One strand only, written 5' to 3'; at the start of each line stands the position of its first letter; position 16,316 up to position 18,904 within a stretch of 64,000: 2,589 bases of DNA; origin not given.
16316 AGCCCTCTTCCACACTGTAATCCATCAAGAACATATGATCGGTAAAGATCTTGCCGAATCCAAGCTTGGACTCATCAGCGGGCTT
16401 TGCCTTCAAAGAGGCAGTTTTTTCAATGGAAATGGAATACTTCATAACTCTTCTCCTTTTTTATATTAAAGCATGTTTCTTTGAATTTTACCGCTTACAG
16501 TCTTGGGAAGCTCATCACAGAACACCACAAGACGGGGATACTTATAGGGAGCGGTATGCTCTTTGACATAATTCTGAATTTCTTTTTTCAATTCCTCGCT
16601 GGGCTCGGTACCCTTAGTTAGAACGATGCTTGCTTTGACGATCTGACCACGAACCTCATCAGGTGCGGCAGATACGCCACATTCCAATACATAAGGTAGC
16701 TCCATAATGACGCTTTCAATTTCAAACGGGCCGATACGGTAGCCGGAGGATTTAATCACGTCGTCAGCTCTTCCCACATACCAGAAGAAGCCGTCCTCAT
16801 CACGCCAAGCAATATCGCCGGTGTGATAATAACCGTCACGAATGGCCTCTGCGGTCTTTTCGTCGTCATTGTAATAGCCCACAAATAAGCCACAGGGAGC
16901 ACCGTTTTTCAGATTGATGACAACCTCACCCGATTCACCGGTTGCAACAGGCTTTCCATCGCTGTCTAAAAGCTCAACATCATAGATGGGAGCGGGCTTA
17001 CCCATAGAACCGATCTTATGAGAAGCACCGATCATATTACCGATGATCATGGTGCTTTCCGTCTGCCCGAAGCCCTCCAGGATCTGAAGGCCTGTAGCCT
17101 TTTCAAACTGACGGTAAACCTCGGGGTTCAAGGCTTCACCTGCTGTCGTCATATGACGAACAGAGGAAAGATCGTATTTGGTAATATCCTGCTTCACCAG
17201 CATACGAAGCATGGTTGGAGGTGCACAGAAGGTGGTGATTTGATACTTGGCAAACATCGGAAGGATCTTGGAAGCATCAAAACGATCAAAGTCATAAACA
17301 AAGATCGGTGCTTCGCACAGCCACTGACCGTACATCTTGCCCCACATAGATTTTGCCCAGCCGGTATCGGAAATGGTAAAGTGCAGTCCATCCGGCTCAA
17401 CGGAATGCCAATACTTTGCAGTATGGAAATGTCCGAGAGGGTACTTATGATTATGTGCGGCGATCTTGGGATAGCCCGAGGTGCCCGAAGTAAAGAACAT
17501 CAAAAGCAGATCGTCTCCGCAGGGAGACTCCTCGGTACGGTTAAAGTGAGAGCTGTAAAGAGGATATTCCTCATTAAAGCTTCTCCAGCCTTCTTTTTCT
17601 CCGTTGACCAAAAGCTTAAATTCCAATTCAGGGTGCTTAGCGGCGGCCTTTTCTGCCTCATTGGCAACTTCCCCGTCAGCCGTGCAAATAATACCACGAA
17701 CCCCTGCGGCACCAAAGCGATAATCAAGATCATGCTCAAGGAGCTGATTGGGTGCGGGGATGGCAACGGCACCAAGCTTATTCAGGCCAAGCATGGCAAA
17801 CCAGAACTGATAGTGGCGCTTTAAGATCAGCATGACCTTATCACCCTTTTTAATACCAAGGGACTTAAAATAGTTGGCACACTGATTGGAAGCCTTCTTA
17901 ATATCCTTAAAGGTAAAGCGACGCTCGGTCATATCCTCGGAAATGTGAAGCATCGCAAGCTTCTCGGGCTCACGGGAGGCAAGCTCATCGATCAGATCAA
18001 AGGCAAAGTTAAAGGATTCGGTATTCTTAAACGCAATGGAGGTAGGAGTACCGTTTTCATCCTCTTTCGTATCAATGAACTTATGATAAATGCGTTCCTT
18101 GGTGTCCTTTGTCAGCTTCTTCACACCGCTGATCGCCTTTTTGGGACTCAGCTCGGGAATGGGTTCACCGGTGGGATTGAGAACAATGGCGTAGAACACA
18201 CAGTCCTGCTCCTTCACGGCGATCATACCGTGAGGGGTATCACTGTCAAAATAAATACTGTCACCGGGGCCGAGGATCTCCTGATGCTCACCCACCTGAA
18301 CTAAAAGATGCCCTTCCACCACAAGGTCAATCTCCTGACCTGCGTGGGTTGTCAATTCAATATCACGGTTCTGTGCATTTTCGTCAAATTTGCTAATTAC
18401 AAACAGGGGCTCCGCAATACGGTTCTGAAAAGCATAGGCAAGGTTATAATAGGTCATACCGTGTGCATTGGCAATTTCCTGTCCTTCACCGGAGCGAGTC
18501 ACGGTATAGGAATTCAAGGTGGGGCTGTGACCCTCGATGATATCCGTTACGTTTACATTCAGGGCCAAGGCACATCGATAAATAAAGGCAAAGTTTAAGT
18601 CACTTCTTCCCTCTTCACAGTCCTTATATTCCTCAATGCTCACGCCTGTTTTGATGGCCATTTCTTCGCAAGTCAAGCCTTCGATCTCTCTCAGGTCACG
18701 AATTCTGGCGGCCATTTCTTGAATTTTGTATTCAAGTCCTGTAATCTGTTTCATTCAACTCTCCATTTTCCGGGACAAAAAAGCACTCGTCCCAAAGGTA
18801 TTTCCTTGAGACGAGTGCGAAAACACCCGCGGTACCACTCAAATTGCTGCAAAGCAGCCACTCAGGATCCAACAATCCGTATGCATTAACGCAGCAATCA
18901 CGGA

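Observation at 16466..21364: Complete PuuR-like HTH-cupin regulator modules fused to acyl-CoA synthetases (possible trigger enzymes)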

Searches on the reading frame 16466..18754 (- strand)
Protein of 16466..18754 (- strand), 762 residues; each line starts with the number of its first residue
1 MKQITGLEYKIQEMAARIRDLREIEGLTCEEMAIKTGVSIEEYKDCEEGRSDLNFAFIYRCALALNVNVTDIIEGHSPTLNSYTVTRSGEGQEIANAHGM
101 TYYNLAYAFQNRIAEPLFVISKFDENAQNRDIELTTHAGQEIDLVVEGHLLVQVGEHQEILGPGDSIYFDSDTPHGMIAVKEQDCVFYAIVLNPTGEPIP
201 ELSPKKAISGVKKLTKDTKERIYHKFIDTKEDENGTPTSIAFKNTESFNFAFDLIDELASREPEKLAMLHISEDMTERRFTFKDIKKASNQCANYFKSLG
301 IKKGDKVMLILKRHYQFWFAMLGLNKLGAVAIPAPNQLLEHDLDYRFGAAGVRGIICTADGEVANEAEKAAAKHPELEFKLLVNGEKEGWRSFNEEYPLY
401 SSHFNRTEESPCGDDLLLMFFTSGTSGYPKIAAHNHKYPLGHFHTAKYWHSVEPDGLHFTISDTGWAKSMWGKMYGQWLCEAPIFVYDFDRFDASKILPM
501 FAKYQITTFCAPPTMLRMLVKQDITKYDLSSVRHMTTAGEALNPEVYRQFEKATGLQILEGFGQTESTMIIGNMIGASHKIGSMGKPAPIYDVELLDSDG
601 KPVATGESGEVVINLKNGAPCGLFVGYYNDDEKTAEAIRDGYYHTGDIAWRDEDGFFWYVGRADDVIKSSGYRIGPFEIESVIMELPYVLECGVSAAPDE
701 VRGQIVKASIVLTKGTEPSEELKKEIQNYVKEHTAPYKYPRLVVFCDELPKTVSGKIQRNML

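Call 3: search_protein_families(library=pfam, proteins=[window:16466-18754:-], max_evalue=0.01)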
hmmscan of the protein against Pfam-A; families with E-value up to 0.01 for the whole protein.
window:16466-18754:- (762 aa): 6 families
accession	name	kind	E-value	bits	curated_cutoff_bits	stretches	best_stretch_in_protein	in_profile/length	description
PF00501.34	AMP-binding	-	1.1e-62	212.6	29.9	1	257-616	3-377/384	AMP-binding enzyme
PF13193.12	AMP-binding_C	-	2.8e-21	76.6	24.5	1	678-756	1-76/76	AMP-binding enzyme C-terminal domain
PF07883.17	Cupin_2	-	1e-12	48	27.2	1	132-190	11-69/70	Cupin domain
PF12844.13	HTH_19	-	5.5e-07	29.8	30.2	1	16-75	2-61/64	Helix-turn-helix domain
PF13560.12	HTH_31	-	6.1e-06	26.9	27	1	13-67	1-56/64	Helix-turn-helix domain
PF02311.25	AraC_binding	-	8.6e-05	22.7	21.1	1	124-194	8-78/135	AraC-like ligand binding domain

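Call 4: search_protein_families(library=ncbifam, proteins=[window:16466-18754:-], max_evalue=0.01)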
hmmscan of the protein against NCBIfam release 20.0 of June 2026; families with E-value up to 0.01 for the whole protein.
window:16466-18754:- (762 aa): 109 families (the best 25 are shown)
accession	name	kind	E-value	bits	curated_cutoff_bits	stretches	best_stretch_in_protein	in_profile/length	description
NF047394.1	AcylCoAsynMbcS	equivalog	2.9e-132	441.9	850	1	249-760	13-514/525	acyl-CoA synthetase MbcS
NF003313.0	PRK04319.1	equivalog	4.3e-112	375.2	729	1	236-762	31-557/574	acetate--CoA ligase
NF004837.0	PRK06187.1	subfamily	1.1e-85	287.9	476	1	275-762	29-518/531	long-chain-fatty-acid--CoA ligase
TIGR02188.1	Ac_CoA_lig_AcsA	equivalog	3.2e-76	256.9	724.95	1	226-762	35-601/629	acetate--CoA ligase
TIGR02262.1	benz_CoA_lig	subfamily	1.5e-73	248.3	375.25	1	246-761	1-504/508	benzoate-CoA ligase family protein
NF001208.0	PRK00174.1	subfamily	3.5e-73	247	657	1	225-762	55-616/649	acetate--CoA ligase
NF006182.0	PRK08316.1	subfamily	5.7e-69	233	663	1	253-759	15-510/523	fatty acyl-CoA synthetase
NF006181.0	PRK08314.1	subfamily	9.8e-69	232.1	705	1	254-758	29-546/563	long-chain-fatty-acid--CoA ligase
NF005947.1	PRK08008.1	equivalog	1.1e-62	212.4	651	1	254-762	12-517/518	crotonobetaine/carnitine-CoA ligase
NF053567.1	HBDA_AROS1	equivalog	1.1e-62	212.2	1000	1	276-760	36-513/523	3-hydroxybenzoate--CoA ligase HbdA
NF005702.0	PRK07514.1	subfamily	5e-62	209.9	558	1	254-762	5-496/506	malonyl-CoA synthase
NF004808.0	PRK06155.1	equivalog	7.9e-62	209.2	722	1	275-762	42-518/542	ATP-dependent acyl-CoA ligase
NF005714.0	PRK07529.1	subfamily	1.5e-61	208.6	632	2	501-761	309-571/640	acyl-CoA synthetase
NF005307.0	PRK06839.1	equivalog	1.5e-60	205.3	748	2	490-761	223-488/496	o-succinylbenzoate--CoA ligase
NF005220.0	PRK06710.1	equivalog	2.7e-60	204.1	1116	2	409-762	199-549/563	long-chain-fatty-acid--CoA ligase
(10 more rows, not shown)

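Call 11: find_homologous_proteins(query=window:16466-18754:-, max_evalue=1e-10)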
Query window:16466-18754:- (762 aa): 8000 proteins with E <= 1e-10 among 8000 candidates; the best 120 are listed.
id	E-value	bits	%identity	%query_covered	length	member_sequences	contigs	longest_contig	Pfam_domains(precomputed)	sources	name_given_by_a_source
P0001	0.0e+0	1599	88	100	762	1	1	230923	PF12844.14,PF07883.18,PF00501.35,PF13193.13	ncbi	-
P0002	0.0e+0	1586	88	100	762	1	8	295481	PF07883.18,PF01381.29,PF00501.35,PF13193.13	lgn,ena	-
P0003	0.0e+0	1584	88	100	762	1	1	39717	PF07883.18,PF01381.29,PF00501.35,PF13193.13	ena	-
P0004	0.0e+0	1582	88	100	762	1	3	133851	PF12844.14,PF07883.18,PF00501.35,PF13193.13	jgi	-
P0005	0.0e+0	1582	87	100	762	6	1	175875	PF12844.14,PF07883.18,PF01381.29,PF00501.35,PF13193.13,PF13560.13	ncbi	-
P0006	0.0e+0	1578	87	100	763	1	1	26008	PF12844.14,PF07883.18,PF01381.29,PF00501.35,PF13193.13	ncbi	-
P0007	0.0e+0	1576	87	100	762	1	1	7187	PF12844.14,PF07883.18,PF01381.29,PF00501.35,PF13193.13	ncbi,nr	ncbi:MAG: AMP-binding protein [Clostridia bacterium]|nr:AMP-binding protein [Clostridia bacterium]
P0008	0.0e+0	1568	87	100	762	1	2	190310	PF07883.18,PF00501.35,PF13193.13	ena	-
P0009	0.0e+0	1567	87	100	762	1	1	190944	PF12844.14,PF07883.18,PF01381.29,PF00501.35,PF13193.13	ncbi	-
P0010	0.0e+0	1557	86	100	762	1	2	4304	PF07883.18,PF01381.29,PF00501.35,PF13193.13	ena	-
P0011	0.0e+0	1556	85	100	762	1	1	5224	PF07883.18,PF01381.29,PF00501.35,PF13193.13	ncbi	-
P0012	0.0e+0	1554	85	100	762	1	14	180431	PF07883.18,PF00501.35,PF13193.13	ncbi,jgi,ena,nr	ncbi:MAG: cupin domain-containing protein [Ruminococcaceae bacterium]|nr:cupin domain-containing pro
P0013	0.0e+0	1554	86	100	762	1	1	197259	PF07883.18,PF00501.35,PF13193.13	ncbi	-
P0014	0.0e+0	1553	85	100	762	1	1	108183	PF07883.18,PF00501.35,PF13193.13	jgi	-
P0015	0.0e+0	1552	86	100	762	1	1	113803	PF12844.14,PF07883.18,PF01381.29,PF00501.35,PF13193.13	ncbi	-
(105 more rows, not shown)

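Call 25: find_related_loci(query=window:16466-18754:-, collection=genome_contigs, flank=8000)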
Query window:16466-18754:- (762 aa) in genome_contigs; peptide patterns used: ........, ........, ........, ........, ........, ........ (x = any residue, [..] = any of these).
600 stretches matched a pattern (row limit reached: there are more); 599 encode a relative of the query (tblastn E <= 1e-3); the best 80 are kept; 80 distinct loci.
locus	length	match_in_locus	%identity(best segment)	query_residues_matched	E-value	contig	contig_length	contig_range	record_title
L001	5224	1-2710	85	1-762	0e+0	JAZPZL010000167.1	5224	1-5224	MAG: Eubacteriales bacterium isolate T1900044645_TS20190111.MAGScoT_cleanbin_000030 SGB_1341_k141_1755, whole genome sho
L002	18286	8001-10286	85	1-762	0e+0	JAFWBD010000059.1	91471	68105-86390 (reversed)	MAG: Clostridia bacterium isolate RGIG5579 Sheep_Colon.Co__c2679340, whole genome shotgun sequence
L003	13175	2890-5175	83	1-762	0e+0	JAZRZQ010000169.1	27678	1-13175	MAG: Eubacteriales bacterium isolate T1900044946_TS20190412.MAGScoT_cleanbin_000017 SGB_3482_k141_1870829, whole genome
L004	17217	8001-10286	80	1-762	0e+0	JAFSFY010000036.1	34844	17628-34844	MAG: Clostridia bacterium isolate RGIG3107 Goat_Rectum-6__c410576, whole genome shotgun sequence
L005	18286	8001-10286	81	1-762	0e+0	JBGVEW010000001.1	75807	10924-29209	MAG: Eubacteriales bacterium isolate fecal_MAG_404 fecal_MAG_404_contig_0001, whole genome shotgun sequence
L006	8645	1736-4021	81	1-762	0e+0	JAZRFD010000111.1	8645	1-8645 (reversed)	MAG: Eubacteriales bacterium isolate T1900045495_YK20190189.MAGScoT_cleanbin_000042 SGB_7435_k141_2844582, whole genome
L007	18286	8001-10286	80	1-762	0e+0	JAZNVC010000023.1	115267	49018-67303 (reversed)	MAG: Acutalibacteraceae bacterium isolate T1900044792_TS20190258.MAGScoT_cleanbin_000003 SGB_2656_k141_675126, whole gen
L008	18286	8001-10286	81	1-762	0e+0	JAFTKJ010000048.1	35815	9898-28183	MAG: Clostridia bacterium isolate RGIG3898 Roe_deer_Cecum-2__c200288, whole genome shotgun sequence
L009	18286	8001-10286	80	1-762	0e+0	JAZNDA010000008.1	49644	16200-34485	MAG: Eubacteriales bacterium isolate T1900044729_TS20190195.MAGScoT_cleanbin_000027 SGB_1991_k141_1939314, whole genome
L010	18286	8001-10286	80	1-762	0e+0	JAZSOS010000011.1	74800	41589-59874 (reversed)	MAG: Eubacteriales bacterium isolate T1900044548_TS20190014.MAGScoT_cleanbin_000040 SGB_167_k141_757987, whole genome sh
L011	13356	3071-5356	79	1-762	0e+0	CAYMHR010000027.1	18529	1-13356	MAG TPA_asm: uncultured Eubacteriales bacterium isolate SRP350583_co1_425 genome assembly, contig: NODE_5175_length_1852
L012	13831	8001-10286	79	1-762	0e+0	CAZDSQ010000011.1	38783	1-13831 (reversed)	MAG TPA_asm: uncultured Oscillospiraceae bacterium isolate SRP315200_co1_897 genome assembly, contig: NODE_1269_length_3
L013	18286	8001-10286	80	1-762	0e+0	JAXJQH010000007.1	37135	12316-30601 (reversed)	MAG: Oscillospiraceae bacterium isolate DOME_MAG_2262 2262_C0204_k141_36496, whole genome shotgun sequence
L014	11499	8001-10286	80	1-762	0e+0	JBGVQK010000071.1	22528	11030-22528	MAG: Eubacteriales bacterium isolate fecal_MAG_166 fecal_MAG_166_contig_0071, whole genome shotgun sequence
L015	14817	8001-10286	80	1-762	0e+0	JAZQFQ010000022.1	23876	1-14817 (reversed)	MAG: Eubacteriales bacterium isolate T1900044632_TS20190098.MAGScoT_cleanbin_000048 SGB_1070_k141_1187254, whole genome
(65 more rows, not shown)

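Call 68: predict_structure(alignment_id=A3)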
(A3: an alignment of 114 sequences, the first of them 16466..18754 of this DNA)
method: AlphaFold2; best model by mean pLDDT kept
length: 762 residues; sequences in the alignment: 114
mean_pLDDT: 86.1   pTM: 0.69
mean pLDDT of the five models: 86.1, 86.0, 85.9, 84.5, 83.3
residues with pLDDT >= 90: 400; 70-90: 282; 50-70: 48; < 50: 32
segments of 3 or more residues with pLDDT < 50: 1-4, 77-81, 198-212, 463-467
pLDDT, mean of each block of 10 residues (from residue 1): 58 86 87 91 90 82 78 56 64 69 74 82 85 83 95 92 94 90 92 59 37 65 95 91 96 97 97 94 98 98 95 87 96 87 91 94 93 94 93 96 95 95 72 94 91 91 52 79 89 86 93 80 81 84 81 83 87 87 90 94 95 94 93 92 93 92 80 82 93 87 84 95 95 84 94 84 85
secondary structure, 60 per line:
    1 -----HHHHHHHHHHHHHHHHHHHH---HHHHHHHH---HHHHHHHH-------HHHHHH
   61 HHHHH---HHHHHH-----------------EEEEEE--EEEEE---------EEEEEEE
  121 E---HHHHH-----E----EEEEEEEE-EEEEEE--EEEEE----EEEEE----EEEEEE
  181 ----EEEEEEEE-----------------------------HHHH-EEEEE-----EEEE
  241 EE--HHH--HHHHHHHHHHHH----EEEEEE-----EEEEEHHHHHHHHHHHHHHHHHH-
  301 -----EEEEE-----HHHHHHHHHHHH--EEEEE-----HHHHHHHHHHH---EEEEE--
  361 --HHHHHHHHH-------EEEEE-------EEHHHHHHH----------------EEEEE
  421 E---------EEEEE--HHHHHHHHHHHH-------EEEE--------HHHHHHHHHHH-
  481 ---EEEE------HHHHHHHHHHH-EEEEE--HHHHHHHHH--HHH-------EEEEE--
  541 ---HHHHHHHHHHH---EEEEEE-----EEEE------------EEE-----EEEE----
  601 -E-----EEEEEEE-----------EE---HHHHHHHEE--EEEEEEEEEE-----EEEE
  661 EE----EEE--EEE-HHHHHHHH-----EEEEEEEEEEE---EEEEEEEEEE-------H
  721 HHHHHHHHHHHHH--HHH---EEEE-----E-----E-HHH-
elements in order (helices of 4 or more, strands of 3 or more residues): H6-25 H29-36 H40-47 H55-65 H69-74 E92-97 E100-104 E114-121 H125-129 E140-147 E149-154 E157-161 E166-170 E175-180 E185-192 H222-225 E227-231 E237-242 H250-261 E266-271 E277-281 H282-299 E306-310 H316-327 E330-334 H340-350 E354-358 H363-371 E379-383 H393-399 E416-421 E431-435 H438-449 E457-460 H469-479 E484-487 H494-504 E506-510 H513-521 E534-538 H544-554 E558-563 E569-572 E585-587 E593-596 E608-614 H631-637 E642-651 E657-662 E667-669 E672-674 H676-683 E689-699 E703-712 H720-733 E742-745

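Call 72: fold_search(model_id=the predicted structure, library=pdb)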
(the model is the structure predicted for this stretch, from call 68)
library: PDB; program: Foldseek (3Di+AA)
matches with E <= 10: 1964; with E <= 0.001: 1098
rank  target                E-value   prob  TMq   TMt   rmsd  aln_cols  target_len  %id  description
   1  3etc_B                1.9e-68  1.00  0.68  0.96   1.8       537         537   48  2.1 A structure of acyl-adenylate synthetase from Methanosarcina acetivorans containing a link between Lys256 and Cys2 (released 2009-07-07)
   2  3etc_A                2.7e-68  1.00  0.67  0.95   1.9       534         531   48  2.1 A structure of acyl-adenylate synthetase from Methanosarcina acetivorans containing a link between Lys256 and Cys2 (released 2009-07-07)
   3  2vze_A                1.7e-54  1.00  0.65  0.92   2.0       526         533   36  Crystal structure of human acyl-CoA synthetase medium-chain family member 2A (L64P mutation) in complex with AMP (released 2008-10-14)
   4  3b7w                  2.1e-54  1.00  0.65  0.92   1.9       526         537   36  Crystal structure of human acyl-CoA synthetase medium-chain family member 2A, with L64P mutation (released 2007-11-27)
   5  8biq_B                7.4e-53  1.00  0.64  0.87   1.9       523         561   38  Crystal structure of acyl-COA synthetase from Metallosphaera sedula in complex with acetyl-AMP (released 2023-11-15)
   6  3gpc_B                1.9e-52  1.00  0.54  0.76   9.1       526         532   35  Crystal structure of human Acyl-CoA synthetase medium-chain family member 2A (L64P mutation) in a complex with CoA (released 2009-04-07)
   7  3c5e                  2.5e-52  1.00  0.54  0.76   9.3       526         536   36  Crystal structure of human acyl-CoA synthetase medium-chain family member 2A (L64P mutation) in complex with ATP (released 2008-02-26)
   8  3gpc_A                4.7e-52  1.00  0.54  0.76   9.8       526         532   35  Crystal structure of human Acyl-CoA synthetase medium-chain family member 2A (L64P mutation) in a complex with CoA (released 2009-04-07)
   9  8biq_A                5.5e-52  1.00  0.64  0.86   1.9       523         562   37  Crystal structure of acyl-COA synthetase from Metallosphaera sedula in complex with acetyl-AMP (released 2023-11-15)
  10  3day                  1.4e-51  1.00  0.54  0.76   9.1       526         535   35  Crystal structure of human acyl-CoA synthetase medium-chain family member 2A (L64P mutation) in complex with AMP-CPP (released 2008-07-15)
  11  8bit_A                2.8e-51  1.00  0.63  0.85   2.0       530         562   36  Crystal structure of acyl-CoA synthetase from Metallosphaera sedula in complex with Coenzyme A and acetyl-AMP (released 2023-11-15)
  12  8biq_C                1.7e-50  1.00  0.62  0.85   2.4       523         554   36  Crystal structure of acyl-COA synthetase from Metallosphaera sedula in complex with acetyl-AMP (released 2023-11-15)
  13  5u2a                  1.3e-46  1.00  0.50  0.70  11.9       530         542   32  Crystal structure of Brucella canis Acyl-CoA Synthetase (released 2016-12-21)
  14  8rpl_B                1.3e-44  1.00  0.64  0.77   4.6       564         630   27  AMP-forming acetyl-CoA synthetase from Chloroflexota bacterium with bound acetyl AMP (released 2024-06-19)
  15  4wv3_B                3.2e-44  1.00  0.51  0.74  10.3       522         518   29  Crystal structure of the anthranilate CoA ligase AuaEII in complex with anthranoyl-AMP (released 2015-11-11)
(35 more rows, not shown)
